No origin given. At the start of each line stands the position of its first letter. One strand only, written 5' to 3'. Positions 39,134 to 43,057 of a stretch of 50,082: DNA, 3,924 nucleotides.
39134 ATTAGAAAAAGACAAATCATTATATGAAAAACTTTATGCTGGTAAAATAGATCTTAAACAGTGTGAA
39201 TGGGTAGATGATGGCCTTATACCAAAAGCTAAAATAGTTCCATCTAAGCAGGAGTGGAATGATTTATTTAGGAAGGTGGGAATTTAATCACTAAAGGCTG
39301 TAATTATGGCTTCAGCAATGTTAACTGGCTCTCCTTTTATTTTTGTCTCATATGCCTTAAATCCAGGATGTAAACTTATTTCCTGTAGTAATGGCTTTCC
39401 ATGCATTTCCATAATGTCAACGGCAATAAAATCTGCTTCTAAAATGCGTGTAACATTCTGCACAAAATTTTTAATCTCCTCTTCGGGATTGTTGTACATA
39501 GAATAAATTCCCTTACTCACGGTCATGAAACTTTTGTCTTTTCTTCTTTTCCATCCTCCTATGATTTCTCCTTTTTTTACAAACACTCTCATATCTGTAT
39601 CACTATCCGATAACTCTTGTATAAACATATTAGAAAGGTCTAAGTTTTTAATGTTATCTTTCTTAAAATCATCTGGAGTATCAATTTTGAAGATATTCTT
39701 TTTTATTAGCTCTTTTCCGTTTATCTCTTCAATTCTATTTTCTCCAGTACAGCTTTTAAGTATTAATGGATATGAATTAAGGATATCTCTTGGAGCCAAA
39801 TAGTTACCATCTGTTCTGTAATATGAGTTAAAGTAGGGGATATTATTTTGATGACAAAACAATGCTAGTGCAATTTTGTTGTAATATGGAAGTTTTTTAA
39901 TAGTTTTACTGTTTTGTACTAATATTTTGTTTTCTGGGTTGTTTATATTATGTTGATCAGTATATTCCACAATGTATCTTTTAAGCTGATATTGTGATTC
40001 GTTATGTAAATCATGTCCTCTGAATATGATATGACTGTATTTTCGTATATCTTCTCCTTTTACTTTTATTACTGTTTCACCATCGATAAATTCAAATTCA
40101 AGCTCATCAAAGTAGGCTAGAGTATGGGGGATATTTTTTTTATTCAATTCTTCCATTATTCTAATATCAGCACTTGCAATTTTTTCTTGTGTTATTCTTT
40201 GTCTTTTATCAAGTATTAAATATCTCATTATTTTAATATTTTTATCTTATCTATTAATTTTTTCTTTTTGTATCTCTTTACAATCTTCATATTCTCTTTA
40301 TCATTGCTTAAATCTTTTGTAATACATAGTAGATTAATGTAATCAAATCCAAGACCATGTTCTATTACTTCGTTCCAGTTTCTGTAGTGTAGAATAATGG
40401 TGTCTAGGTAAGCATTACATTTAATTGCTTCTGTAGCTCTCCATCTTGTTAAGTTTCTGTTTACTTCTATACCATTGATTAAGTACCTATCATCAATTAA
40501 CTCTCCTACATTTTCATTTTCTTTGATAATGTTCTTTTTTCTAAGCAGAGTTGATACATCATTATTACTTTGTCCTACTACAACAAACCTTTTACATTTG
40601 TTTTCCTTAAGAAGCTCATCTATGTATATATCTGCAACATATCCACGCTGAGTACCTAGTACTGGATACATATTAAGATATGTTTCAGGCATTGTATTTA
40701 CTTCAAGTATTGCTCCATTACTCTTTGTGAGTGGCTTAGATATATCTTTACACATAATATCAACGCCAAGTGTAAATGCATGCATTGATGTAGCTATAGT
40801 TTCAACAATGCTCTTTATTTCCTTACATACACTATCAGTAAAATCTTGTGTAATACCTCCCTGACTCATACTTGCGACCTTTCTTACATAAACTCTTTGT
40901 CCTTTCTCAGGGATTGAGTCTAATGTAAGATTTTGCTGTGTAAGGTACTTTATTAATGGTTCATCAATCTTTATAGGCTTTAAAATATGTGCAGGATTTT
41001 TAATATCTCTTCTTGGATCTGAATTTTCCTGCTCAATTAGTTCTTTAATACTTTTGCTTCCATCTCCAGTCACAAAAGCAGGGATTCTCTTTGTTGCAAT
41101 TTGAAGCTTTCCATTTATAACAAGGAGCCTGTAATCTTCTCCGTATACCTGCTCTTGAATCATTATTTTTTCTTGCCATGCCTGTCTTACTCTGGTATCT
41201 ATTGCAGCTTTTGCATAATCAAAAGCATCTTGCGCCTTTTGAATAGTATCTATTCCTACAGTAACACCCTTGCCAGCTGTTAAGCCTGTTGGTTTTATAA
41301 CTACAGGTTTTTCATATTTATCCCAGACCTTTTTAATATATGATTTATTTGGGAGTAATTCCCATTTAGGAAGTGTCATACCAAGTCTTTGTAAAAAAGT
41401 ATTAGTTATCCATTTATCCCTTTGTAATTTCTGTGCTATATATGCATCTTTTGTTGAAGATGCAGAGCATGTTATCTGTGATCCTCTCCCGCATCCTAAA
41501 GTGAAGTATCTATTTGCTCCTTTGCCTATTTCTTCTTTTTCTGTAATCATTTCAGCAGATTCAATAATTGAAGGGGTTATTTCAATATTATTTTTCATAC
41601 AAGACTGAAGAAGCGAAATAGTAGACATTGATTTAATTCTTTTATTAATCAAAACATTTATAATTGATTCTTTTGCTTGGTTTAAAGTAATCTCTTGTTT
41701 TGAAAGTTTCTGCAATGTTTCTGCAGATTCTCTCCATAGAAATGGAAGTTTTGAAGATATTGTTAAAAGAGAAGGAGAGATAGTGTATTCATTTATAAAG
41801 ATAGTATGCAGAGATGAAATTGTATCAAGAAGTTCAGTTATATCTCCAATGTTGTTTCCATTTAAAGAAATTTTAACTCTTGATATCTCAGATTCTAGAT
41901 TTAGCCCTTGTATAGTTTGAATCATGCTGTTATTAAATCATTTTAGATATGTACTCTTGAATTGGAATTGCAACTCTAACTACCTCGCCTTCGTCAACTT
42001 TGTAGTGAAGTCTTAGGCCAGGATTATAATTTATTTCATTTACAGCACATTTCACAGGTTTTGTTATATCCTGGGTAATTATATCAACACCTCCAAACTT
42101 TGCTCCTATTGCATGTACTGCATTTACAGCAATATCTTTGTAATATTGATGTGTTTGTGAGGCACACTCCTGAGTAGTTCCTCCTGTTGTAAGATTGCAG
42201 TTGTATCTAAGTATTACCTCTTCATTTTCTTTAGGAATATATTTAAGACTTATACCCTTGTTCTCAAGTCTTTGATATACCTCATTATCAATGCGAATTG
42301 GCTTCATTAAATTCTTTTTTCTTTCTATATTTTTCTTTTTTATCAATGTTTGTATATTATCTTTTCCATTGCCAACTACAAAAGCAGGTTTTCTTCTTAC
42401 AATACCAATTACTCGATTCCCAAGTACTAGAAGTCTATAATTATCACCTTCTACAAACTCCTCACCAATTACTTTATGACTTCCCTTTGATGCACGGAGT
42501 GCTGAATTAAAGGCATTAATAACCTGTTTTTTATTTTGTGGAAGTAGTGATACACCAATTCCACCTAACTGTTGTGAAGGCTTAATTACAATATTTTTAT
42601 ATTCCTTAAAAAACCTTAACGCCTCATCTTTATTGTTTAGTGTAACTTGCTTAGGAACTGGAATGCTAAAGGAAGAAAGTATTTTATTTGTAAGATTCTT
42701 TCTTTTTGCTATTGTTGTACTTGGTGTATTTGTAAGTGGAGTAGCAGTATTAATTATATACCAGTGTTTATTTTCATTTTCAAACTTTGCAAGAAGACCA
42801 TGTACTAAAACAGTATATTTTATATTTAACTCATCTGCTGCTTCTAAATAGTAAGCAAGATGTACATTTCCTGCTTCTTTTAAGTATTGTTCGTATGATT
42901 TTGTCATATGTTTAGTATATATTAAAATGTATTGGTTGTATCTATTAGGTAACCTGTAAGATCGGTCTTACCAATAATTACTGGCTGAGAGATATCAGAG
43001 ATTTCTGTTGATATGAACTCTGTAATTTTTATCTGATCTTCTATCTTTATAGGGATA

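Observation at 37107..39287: mreB translationally coupled to a MATCAP/DUF1704-like carboxypeptidase and converging on the ATP-grasp ligase operon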

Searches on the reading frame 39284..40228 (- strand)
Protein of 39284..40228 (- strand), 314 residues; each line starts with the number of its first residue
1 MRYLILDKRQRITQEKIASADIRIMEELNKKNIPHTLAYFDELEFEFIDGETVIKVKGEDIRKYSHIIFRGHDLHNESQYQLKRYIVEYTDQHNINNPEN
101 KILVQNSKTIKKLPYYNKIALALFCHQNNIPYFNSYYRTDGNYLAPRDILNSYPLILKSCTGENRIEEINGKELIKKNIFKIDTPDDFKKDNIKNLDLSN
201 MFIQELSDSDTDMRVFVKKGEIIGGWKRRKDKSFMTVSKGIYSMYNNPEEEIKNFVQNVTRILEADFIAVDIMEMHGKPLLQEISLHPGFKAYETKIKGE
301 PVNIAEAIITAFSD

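Call 3: search_protein_families(library=pfam, proteins=[window:39284-40228:-], max_evalue=0.01)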
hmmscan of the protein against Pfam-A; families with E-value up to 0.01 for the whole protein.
window:39284-40228:- (314 aa): 1 family
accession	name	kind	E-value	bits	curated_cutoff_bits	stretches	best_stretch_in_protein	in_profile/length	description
PF08443.16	RimK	-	2e-08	34.5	21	1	190-310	73-186/188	RimK-like ATP-grasp domain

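Call 4: search_protein_families(library=ncbifam, proteins=[window:39284-40228:-], max_evalue=0.01)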
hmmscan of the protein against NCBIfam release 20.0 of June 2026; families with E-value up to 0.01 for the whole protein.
window:39284-40228:- (314 aa): 4 families
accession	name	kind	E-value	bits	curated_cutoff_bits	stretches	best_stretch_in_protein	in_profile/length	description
TIGR00768.1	rimK_fam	subfamily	2.3e-10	40.3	143.4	1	125-310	95-274/276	RimK family alpha-L-glutamate ligase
TIGR02144.1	LysX_arch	equivalog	9.8e-08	31.4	275.6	1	190-309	154-272/281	lysine biosynthesis protein LysX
TIGR04443.1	F420_CofF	equivalog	2.1e-06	27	300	1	181-309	147-279/283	coenzyme gamma-F420-2:alpha-L-glutamate ligase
TIGR04356.1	grasp_GAK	hypoth_equivalog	3e-06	26.6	300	1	199-295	170-269/287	GAK system ATP-grasp enzyme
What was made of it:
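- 39284..40228 (-): ATP-grasp ligase D (314 aa, RimK-like), convergent with the peptidase gene with a 4-nt overlap. PF08443 RimK at E=2e-08 and TIGR00768 at E=2e-10 (calls 3, 4).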

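Call 85: search_solved_structures(query=window:39284-40228:-, max_evalue=0.01)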
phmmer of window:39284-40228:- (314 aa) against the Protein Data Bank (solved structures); distinct sequences matched with E-value up to 0.01: 0.

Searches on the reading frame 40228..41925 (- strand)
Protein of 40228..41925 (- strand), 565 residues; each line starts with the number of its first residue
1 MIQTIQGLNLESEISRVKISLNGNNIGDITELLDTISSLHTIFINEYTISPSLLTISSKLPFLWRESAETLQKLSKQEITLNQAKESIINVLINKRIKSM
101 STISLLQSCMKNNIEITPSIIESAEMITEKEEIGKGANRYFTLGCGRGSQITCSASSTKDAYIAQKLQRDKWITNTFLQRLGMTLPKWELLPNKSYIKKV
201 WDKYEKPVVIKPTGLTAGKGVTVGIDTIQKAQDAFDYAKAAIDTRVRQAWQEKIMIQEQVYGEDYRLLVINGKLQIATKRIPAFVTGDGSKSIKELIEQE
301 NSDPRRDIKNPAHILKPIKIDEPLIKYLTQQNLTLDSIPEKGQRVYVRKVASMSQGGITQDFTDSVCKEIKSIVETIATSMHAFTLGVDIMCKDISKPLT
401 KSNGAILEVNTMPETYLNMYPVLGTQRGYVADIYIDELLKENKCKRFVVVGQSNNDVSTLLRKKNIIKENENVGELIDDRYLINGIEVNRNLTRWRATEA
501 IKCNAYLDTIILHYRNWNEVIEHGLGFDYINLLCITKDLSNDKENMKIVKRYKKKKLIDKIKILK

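Call 3: search_protein_families(library=pfam, proteins=[window:40228-41925:-], max_evalue=0.01)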
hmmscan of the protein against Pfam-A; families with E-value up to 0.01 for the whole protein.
window:40228-41925:- (565 aa): 4 families
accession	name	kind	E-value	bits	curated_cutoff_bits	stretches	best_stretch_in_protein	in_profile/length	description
PF01071.24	GARS_A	-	4.3e-09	36.9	27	1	171-270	3-99/194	Phosphoribosylglycinamide synthetase, ATP-grasp (A) domain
PF08443.16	RimK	-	2.7e-07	30.8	21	1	169-280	2-105/188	RimK-like ATP-grasp domain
PF14397.11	ATPgrasp_ST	-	0.0033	17.1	31.4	0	168-230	19-85/278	Sugar-transfer associated ATP-grasp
PF02222.28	ATP-grasp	-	0.0049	17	27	0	177-239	2-64/179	ATP-grasp domain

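Call 4: search_protein_families(library=ncbifam, proteins=[window:40228-41925:-], max_evalue=0.01)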
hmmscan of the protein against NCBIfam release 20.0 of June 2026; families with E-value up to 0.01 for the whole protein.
window:40228-41925:- (565 aa): 11 families
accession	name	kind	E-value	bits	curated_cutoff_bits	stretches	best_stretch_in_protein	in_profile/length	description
NF010623.0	PRK14016.1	subfamily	8.6e-76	255.7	877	1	137-537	181-573/871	cyanophycin synthetase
TIGR02068.2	cya_phycin_syn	equivalog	1e-71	242.1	850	1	83-536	125-571/862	cyanophycin synthetase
NF002688.0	PRK02471.1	equivalog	2.3e-48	165.1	425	1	155-438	474-751/756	bifunctional glutamate--cysteine ligase GshA/glutathione synthetase GshB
TIGR01435.1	glu_cys_lig_rel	equivalog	5.3e-33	114.2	656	1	90-428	389-710/719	bifunctional glutamate--cysteine ligase/glutathione synthetase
TIGR03103.1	trio_acet_GNAT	equivalog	1.5e-32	112.9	569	1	133-398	260-511/547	N-acetylglutaminylglutamine synthetase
NF002378.0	PRK01372.1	subfamily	7e-11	41.4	243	1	163-274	93-193/305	D-alanine--D-alanine ligase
TIGR00877.1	purD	equivalog_domain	1.4e-10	40.6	288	1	164-270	98-201/425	phosphoribosylamine--glycine ligase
TIGR00768.1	rimK_fam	subfamily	1.7e-09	37.5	143.4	1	169-280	86-193/276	RimK family alpha-L-glutamate ligase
NF002563.0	PRK02186.1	subfamily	2.5e-05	22.7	625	1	164-268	101-196/890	argininosuccinate lyase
NF009404.0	PRK12767.1-3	equivalog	0.00011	21.3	316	1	167-271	108-214/344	carbamoyl phosphate synthase-like protein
TIGR02144.1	LysX_arch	equivalog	0.00034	19.8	275.6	1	168-281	85-194/281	lysine biosynthesis protein LysX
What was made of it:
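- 40228..41925 (-): ATP-grasp ligase C (565 aa), similar to the G domain of cyanophycin synthetase. It lacks a Mur-ligase-like M domain. NCBIfam PRK14016 at E=8.6e-76, far below that model's cut-off (call 4).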

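Call 83: search_solved_structures(query=window:40228-41925:-, max_evalue=0.001)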
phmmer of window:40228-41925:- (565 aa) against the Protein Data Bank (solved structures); distinct sequences matched with E-value up to 0.001: 12.
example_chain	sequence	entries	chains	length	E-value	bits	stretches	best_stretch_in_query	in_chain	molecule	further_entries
7lg5_A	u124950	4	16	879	4.3e-43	150.9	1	141-490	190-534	Cyanophycin synthase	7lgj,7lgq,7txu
7txv_A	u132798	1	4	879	4.3e-43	150.9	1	141-490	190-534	Cyanophycin synthase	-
8fxh_A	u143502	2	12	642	3.8e-42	147.8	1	104-515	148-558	RimK domain-containing protein ATP-grasp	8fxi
7lgm_A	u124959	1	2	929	1.3e-41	146.1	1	144-535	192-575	Cyanophycin synthase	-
7wac_A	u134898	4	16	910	2.2e-41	145.3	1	136-528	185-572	Cyanophycin synthase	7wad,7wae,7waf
7lgn_A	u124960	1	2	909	2.3e-41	145.2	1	143-534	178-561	Cyanophycin synthase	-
7ta5_A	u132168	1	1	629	6.4e-39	137.1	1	168-484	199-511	Glutathione synthase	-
3ln7_A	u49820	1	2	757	1.9e-29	105.9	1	157-430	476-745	Glutathione biosynthesis bifunctional protein gshAB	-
3ln6_A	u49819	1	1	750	1.8e-23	86.2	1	157-424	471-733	Glutathione biosynthesis bifunctional protein gshAB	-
2yw2_A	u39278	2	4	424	1.6e-07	33.5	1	164-274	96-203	Phosphoribosylamine--glycine ligase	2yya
3ufx_B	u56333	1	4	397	0.00065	21.6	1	176-299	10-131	Succinyl-CoA synthetase beta subunit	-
2yrw_A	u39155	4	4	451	0.00067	21.6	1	199-273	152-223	Phosphoribosylglycinamide synthetase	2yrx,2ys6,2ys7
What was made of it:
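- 40228..41925 (-): Best PDB match is cyanophycin synthase 7lg5 at E=4e-43 over residues 141-490 (call 83).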

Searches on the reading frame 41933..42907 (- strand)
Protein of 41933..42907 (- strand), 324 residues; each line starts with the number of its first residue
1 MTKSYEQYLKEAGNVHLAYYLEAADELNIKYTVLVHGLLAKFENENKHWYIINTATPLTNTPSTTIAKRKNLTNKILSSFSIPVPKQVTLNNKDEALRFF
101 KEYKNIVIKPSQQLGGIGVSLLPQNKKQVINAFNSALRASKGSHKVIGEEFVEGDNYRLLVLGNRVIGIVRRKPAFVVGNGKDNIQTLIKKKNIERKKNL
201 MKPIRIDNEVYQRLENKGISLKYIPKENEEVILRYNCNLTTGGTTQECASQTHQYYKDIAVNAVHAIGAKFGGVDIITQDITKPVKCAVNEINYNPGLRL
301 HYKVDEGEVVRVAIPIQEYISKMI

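Call 3: search_protein_families(library=pfam, proteins=[window:41933-42907:-], max_evalue=0.01)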
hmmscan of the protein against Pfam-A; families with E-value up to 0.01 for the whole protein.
window:41933-42907:- (324 aa): 8 families
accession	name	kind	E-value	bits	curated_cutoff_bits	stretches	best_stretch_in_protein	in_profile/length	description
PF08443.16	RimK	-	4e-10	40.1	21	2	68-173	2-106/188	RimK-like ATP-grasp domain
PF02955.21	GSH-S_ATP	-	1.8e-08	34.5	23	1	79-220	7-145/175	Prokaryotic glutathione synthetase, ATP-grasp domain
PF01071.24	GARS_A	-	1.5e-06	28.6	27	1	70-162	3-99/194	Phosphoribosylglycinamide synthetase, ATP-grasp (A) domain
PF02655.19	ATP-grasp_3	-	1e-05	26.1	23.2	1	70-165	4-82/160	ATP-grasp domain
PF02786.22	CPSase_L_D2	-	2.9e-05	24.1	19.8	1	72-154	4-91/211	Carbamoyl-phosphate synthase L chain, ATP binding domain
PF07478.18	Dala_Dala_lig_C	-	0.0001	22.3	24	0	106-216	39-140/204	D-ala D-ala ligase C-terminus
PF14398.11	ATPgrasp_YheCD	-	0.00023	20.9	26.8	0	84-128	29-74/255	YheC/D like ATP-grasp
PF14397.11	ATPgrasp_ST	-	0.00033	20.4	31.4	1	65-136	17-93/278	Sugar-transfer associated ATP-grasp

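Call 4: search_protein_families(library=ncbifam, proteins=[window:41933-42907:-], max_evalue=0.01)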
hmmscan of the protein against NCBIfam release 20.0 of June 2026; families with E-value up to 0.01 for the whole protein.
window:41933-42907:- (324 aa): 20 families
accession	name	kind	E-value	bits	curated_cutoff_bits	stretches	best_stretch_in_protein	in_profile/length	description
TIGR02068.2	cya_phycin_syn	equivalog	1.7e-62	211.6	850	1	21-319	165-469/862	cyanophycin synthetase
NF010623.0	PRK14016.1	subfamily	5e-62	210.2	877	1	21-316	166-467/871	cyanophycin synthetase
NF002688.0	PRK02471.1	equivalog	5.8e-52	177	425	1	41-315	460-746/756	bifunctional glutamate--cysteine ligase GshA/glutathione synthetase GshB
TIGR03103.1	trio_acet_GNAT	equivalog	4.4e-36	124.5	569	1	57-301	285-527/547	N-acetylglutaminylglutamine synthetase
TIGR01435.1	glu_cys_lig_rel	equivalog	2.9e-35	121.7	656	1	61-302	461-701/719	bifunctional glutamate--cysteine ligase/glutathione synthetase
NF040720.1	MptN_Meth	equivalog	3.6e-18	65.7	350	2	56-194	87-225/291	tetrahydromethanopterin:alpha-L-glutamate ligase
TIGR00768.1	rimK_fam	subfamily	7.1e-17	61.7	143.4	2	65-172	83-193/276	RimK family alpha-L-glutamate ligase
NF002378.0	PRK01372.1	subfamily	1.3e-11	43.8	243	1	64-173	95-200/305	D-alanine--D-alanine ligase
TIGR02144.1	LysX_arch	equivalog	3.7e-10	39.4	275.6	2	62-173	79-194/281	lysine biosynthesis protein LysX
TIGR01205.1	D_ala_D_alaTIGR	subfamily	2.4e-08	33.3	245.65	1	65-215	102-250/318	D-alanine--D-alanine ligase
TIGR00877.1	purD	equivalog_domain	7.9e-08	31.5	288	1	65-162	100-201/425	phosphoribosylamine--glycine ligase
TIGR01380.1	glut_syn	equivalog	1.4e-07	30.8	299.05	1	73-174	122-226/312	glutathione synthase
NF002563.0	PRK02186.1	subfamily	2.6e-07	29.3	625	1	57-172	95-212/890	argininosuccinate lyase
NF003573.0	PRK05246.1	equivalog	1.5e-06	27.2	272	1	71-175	121-228/316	glutathione synthase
NF007764.0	PRK10446.1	equivalog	7.3e-06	25.5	331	0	235-299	210-268/300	30S ribosomal protein S6--L-glutamate ligase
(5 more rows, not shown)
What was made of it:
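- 41933..42907 (-): ATP-grasp ligase B (324 aa), similar to the cyanophycin synthetase G domain and to GshB. TIGR02068 at E=1.7e-62 (call 4).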

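Call 84: search_solved_structures(query=window:41933-42907:-, max_evalue=0.001)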
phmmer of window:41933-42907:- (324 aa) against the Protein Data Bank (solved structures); distinct sequences matched with E-value up to 0.001: 9.
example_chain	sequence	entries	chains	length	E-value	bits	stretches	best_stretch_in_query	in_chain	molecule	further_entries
7lgm_A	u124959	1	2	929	8.2e-37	129.9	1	21-309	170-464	Cyanophycin synthase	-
7lgn_A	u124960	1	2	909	4e-34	121.1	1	55-310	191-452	Cyanophycin synthase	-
7wac_A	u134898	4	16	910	3.9e-29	104.7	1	58-313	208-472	Cyanophycin synthase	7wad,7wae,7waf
3ln7_A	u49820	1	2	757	5.9e-28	100.9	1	63-303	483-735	Glutathione biosynthesis bifunctional protein gshAB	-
7lg5_A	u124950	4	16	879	2e-27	99.2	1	66-318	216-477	Cyanophycin synthase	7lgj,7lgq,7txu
7txv_A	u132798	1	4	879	2e-27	99.2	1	66-318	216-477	Cyanophycin synthase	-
3ln6_A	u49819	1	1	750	3.3e-25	91.8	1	68-308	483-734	Glutathione biosynthesis bifunctional protein gshAB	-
7ta5_A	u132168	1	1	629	1.9e-22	82.8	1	76-320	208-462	Glutathione synthase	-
8fxh_A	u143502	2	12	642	9.8e-22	80.4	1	67-318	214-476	RimK domain-containing protein ATP-grasp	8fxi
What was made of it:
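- Ligases B and C resemble the cyanophycin synthase G domain, which extends a C-terminal carboxylate (calls 83, 84).
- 41933..42907 (-): PDB 7lgm at E=8e-37 (call 84).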
